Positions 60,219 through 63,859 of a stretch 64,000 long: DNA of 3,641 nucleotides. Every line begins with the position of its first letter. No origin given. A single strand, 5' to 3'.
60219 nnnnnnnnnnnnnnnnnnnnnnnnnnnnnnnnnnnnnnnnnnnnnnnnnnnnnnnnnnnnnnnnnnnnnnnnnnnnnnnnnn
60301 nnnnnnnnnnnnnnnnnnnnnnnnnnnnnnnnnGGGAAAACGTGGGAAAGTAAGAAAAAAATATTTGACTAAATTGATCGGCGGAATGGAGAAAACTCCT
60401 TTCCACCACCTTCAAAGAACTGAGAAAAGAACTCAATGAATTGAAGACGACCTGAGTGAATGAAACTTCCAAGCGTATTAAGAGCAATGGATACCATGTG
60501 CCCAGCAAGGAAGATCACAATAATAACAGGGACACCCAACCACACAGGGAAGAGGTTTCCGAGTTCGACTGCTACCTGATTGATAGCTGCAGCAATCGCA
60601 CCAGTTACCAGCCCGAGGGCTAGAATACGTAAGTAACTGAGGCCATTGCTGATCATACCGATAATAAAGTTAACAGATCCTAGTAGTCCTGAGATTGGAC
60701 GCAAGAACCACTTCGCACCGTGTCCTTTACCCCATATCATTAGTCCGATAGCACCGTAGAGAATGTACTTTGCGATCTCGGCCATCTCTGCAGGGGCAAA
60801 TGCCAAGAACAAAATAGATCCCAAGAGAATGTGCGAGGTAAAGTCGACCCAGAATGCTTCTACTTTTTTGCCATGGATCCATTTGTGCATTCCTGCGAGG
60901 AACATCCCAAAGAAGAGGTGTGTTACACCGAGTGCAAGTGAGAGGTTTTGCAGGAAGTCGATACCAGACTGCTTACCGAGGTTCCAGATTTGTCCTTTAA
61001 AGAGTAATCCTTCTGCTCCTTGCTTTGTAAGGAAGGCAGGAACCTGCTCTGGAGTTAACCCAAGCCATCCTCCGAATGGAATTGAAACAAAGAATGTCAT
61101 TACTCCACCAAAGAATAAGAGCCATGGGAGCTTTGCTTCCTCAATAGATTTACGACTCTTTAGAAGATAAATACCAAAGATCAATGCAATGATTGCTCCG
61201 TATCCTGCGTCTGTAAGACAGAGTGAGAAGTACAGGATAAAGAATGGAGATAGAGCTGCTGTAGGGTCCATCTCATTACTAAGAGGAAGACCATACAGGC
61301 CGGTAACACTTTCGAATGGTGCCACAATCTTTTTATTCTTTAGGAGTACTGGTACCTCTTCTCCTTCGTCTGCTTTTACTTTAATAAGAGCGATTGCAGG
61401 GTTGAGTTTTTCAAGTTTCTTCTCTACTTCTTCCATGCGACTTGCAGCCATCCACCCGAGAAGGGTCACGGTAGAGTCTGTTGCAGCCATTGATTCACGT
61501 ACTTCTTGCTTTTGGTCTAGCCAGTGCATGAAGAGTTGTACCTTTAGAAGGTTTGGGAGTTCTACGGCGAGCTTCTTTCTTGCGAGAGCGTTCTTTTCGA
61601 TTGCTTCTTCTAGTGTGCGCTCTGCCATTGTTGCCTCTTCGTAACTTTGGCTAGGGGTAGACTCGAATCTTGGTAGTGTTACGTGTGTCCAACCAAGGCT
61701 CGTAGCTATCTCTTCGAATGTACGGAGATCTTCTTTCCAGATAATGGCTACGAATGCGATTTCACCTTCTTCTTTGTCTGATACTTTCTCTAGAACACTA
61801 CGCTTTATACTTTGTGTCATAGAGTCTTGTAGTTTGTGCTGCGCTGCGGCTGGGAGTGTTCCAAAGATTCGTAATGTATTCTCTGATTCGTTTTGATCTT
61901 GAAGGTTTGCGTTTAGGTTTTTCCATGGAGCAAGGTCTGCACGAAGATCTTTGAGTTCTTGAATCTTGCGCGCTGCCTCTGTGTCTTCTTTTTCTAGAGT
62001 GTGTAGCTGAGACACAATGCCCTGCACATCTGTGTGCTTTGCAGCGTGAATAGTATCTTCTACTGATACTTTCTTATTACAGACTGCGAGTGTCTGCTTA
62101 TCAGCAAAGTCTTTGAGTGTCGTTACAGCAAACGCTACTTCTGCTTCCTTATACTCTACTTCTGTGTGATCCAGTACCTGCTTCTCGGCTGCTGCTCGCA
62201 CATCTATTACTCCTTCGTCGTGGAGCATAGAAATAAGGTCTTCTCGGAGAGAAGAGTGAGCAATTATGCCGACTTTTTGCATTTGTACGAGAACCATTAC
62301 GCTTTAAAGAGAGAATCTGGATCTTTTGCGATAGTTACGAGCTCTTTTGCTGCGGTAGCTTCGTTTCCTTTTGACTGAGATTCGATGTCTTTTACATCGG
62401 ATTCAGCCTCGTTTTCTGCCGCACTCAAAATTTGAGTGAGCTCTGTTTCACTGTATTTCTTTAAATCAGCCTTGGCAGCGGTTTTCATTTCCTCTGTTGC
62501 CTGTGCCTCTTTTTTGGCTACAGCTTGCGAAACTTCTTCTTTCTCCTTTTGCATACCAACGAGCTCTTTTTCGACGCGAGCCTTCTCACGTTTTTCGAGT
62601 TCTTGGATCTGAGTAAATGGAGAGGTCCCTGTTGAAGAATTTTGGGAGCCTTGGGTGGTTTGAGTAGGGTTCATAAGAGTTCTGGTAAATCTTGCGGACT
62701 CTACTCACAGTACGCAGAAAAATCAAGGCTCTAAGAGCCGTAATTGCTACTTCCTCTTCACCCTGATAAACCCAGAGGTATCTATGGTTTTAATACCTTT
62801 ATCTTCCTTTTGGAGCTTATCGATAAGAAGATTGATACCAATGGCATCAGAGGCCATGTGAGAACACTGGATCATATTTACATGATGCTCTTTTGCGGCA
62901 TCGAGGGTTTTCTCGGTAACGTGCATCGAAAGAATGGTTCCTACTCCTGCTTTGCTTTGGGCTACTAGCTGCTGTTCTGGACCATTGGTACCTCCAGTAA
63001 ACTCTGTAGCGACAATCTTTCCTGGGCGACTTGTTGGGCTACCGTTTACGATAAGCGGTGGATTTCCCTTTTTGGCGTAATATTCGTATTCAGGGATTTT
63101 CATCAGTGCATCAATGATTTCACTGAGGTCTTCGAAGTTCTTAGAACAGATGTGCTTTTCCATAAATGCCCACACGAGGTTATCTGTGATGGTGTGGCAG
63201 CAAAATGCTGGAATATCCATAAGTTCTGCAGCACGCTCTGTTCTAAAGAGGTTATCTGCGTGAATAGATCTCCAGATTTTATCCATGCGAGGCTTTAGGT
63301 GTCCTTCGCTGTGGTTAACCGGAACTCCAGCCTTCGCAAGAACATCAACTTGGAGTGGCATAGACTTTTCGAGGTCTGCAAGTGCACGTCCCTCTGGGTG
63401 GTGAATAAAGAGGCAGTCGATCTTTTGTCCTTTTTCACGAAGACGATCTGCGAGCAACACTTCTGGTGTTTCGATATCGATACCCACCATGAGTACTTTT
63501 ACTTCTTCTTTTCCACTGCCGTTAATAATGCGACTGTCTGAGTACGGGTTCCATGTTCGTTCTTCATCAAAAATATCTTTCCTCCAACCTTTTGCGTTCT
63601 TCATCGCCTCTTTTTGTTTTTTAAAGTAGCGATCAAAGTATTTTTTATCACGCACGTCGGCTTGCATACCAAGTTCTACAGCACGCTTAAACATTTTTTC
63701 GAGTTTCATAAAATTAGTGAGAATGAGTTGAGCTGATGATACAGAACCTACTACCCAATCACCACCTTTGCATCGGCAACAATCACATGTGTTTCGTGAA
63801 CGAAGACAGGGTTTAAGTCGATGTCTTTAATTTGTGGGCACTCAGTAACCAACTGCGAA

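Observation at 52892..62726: V/A-type ATPase operon with two non-canonical genes wedged between core subunits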

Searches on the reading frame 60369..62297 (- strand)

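Call 3: search_protein_families(library=pfam, proteins=[window:60369-62297:-], max_evalue=0.1)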
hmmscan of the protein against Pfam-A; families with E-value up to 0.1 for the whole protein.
window:60369-62297:- (642 aa): 1 family
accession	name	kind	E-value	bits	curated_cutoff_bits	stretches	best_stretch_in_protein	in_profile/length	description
PF01496.24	V_ATPase_I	-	3.4e-23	82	30.7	2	540-639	710-814/815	V-type ATPase 116kDa subunit family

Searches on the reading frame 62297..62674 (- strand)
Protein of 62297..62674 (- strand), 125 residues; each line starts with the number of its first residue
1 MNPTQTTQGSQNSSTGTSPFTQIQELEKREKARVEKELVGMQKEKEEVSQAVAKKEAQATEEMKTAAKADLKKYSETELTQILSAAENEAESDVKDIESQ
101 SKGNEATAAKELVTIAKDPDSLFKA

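Call 3: search_protein_families(library=pfam, proteins=[window:62297-62674:-], max_evalue=0.1)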
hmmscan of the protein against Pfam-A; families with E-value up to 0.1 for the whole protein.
window:62297-62674:- (125 aa): 0 families

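Call 4: search_protein_families(library=ncbifam, proteins=[window:62297-62674:-], max_evalue=0.1)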
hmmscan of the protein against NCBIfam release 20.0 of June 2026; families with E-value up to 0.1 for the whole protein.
window:62297-62674:- (125 aa): 1 family
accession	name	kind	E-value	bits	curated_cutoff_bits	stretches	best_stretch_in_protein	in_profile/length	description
NF004044.1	PRK05561.1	subfamily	0.091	11.4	654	1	22-95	417-489/738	DNA topoisomerase (ATP-hydrolyzing)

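Call 59: search_solved_structures(query=window:62297-62674:-, max_evalue=10)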
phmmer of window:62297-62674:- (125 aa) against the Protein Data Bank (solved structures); distinct sequences matched with E-value up to 10: 5.
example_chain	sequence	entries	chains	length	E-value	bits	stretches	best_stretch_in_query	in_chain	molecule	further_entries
8esq_t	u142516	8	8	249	0.47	14.5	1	30-90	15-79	60S ribosomal protein L7-A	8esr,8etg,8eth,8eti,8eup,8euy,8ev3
4m8z_A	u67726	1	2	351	1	13.4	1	27-102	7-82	Phosphatidylinositol transfer protein PDR16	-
4fmm_A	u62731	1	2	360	1.1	13.4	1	27-102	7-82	Phosphatidylinositol transfer protein PDR16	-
4j7p_A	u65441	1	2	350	1.5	13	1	27-102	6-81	Phosphatidylinositol transfer protein PDR16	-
8ec3_A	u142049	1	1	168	4.8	11.3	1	14-91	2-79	Fibronectin-binding protein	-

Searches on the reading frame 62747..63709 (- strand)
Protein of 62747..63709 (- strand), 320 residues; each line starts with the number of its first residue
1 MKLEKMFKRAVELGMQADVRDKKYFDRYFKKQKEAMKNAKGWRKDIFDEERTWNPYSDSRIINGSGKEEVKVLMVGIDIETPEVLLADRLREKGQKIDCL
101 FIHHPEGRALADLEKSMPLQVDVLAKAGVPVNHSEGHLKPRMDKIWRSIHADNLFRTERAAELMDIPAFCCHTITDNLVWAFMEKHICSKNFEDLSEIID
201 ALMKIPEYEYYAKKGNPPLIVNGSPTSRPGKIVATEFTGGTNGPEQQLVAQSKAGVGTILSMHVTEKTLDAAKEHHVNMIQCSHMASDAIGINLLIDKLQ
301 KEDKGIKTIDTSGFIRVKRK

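Call 4: search_protein_families(library=ncbifam, proteins=[window:62747-63709:-], max_evalue=0.1)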
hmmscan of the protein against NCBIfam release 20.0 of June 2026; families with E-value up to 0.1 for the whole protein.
window:62747-63709:- (320 aa): 2 families
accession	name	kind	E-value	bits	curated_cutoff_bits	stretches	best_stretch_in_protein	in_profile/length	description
NF008064.0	PRK10799.1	equivalog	0.0022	17.9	414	1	243-302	174-233/247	type 2 GTP cyclohydrolase I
TIGR00486.1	YbgI_SA1388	equivalog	0.015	15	130.55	0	248-307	182-240/250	Nif3-like dinuclear metal center hexameric protein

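Call 63: search_protein_families(library=pfam, proteins=[window:62747-63709:-], max_evalue=0.01)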
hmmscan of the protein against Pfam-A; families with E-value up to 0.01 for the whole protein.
window:62747-63709:- (320 aa): 1 family
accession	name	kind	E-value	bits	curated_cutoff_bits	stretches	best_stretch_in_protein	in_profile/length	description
PF01784.24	DUF34_NIF3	-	0.00016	21.8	23.4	1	252-304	188-240/256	Duf34/NIF3 (NGG1p interacting factor 3)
